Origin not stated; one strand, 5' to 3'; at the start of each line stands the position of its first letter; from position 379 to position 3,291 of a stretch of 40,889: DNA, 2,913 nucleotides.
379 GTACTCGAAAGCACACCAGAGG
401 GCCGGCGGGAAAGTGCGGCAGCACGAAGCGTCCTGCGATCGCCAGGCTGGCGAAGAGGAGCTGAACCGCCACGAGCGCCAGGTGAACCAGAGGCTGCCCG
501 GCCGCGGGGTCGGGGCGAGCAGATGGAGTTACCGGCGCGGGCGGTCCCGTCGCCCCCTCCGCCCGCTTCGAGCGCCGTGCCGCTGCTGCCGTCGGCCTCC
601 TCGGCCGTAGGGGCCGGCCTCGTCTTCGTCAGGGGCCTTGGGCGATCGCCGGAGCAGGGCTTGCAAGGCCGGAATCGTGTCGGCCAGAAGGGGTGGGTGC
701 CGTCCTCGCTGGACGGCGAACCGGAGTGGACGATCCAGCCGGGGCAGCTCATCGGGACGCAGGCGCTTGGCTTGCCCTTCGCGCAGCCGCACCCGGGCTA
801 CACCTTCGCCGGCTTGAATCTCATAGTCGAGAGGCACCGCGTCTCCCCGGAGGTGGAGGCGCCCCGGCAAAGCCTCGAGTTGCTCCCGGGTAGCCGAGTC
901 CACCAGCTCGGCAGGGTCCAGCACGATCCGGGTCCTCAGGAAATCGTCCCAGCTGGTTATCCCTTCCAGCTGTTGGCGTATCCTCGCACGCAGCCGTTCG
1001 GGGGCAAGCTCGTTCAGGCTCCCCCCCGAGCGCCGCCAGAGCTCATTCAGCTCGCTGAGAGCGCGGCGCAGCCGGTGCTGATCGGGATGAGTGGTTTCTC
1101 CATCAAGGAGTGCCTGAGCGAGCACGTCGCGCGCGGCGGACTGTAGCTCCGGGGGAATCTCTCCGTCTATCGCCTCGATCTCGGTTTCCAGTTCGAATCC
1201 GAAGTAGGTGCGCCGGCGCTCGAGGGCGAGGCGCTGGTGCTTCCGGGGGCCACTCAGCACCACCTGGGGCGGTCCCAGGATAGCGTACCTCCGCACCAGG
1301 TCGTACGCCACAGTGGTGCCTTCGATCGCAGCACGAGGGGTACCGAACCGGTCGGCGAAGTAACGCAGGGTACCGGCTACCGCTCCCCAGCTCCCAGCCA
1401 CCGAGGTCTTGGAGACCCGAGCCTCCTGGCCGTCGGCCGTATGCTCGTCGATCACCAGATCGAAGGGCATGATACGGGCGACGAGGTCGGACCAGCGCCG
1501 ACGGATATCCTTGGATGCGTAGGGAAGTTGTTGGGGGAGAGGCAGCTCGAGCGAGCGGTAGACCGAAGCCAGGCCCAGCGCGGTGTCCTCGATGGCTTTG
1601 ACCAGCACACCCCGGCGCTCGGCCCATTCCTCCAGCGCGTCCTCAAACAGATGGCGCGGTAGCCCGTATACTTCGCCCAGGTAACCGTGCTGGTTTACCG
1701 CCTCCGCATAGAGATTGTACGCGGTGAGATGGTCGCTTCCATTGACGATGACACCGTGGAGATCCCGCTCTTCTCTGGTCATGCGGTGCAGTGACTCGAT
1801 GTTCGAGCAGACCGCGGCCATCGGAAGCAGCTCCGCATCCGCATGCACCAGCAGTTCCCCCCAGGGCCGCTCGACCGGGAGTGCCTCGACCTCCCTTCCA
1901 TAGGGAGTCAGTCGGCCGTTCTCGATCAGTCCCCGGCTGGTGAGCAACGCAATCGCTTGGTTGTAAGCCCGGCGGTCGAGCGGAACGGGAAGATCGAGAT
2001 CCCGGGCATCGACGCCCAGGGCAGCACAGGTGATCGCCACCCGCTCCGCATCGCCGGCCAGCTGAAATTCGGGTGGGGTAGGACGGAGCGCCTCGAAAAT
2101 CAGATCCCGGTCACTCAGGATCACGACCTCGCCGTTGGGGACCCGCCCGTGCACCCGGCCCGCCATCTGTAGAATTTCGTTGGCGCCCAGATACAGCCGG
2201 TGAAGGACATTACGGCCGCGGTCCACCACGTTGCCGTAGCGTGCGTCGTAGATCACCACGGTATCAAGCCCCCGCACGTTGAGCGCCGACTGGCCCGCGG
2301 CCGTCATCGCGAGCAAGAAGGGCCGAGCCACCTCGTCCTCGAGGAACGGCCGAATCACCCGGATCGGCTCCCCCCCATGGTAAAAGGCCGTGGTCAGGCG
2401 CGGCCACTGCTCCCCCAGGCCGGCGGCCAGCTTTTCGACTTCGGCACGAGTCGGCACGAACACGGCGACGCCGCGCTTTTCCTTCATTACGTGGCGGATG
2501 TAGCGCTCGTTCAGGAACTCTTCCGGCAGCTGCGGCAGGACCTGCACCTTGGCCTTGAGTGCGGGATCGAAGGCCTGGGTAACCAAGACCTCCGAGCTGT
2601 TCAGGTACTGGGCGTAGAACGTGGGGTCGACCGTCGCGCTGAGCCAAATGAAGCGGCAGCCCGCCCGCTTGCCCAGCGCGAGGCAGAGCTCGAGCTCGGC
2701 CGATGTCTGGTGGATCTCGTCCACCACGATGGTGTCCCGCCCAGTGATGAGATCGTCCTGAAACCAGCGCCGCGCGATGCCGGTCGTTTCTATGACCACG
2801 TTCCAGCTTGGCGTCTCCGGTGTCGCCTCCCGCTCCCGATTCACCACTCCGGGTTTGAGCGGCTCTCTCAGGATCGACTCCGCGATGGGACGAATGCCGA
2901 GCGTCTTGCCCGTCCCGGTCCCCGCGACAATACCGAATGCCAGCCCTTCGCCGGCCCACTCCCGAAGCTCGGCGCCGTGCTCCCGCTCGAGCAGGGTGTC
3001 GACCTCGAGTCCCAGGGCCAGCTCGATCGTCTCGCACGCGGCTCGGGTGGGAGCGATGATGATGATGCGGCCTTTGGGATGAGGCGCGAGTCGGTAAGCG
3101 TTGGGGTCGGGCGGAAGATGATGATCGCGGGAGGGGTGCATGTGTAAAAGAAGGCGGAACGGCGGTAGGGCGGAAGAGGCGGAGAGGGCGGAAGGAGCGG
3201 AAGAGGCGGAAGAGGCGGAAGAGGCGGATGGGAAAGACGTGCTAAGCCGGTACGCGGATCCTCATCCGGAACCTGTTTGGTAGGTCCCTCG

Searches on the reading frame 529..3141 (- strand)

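Call 19: search_protein_families(library=pfam, proteins=[window:529-3141:-], max_evalue=0.001)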
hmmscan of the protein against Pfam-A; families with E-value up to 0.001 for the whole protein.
window:529-3141:- (870 aa): 2 families
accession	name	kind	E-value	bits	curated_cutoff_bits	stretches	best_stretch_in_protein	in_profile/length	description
PF00271.37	Helicase_C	-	4.1e-05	24.2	23.5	1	219-331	12-107/110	Helicase conserved C-terminal domain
PF00270.35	DEAD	-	0.0003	21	26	0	113-172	95-161/167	DEAD/DEAH box helicase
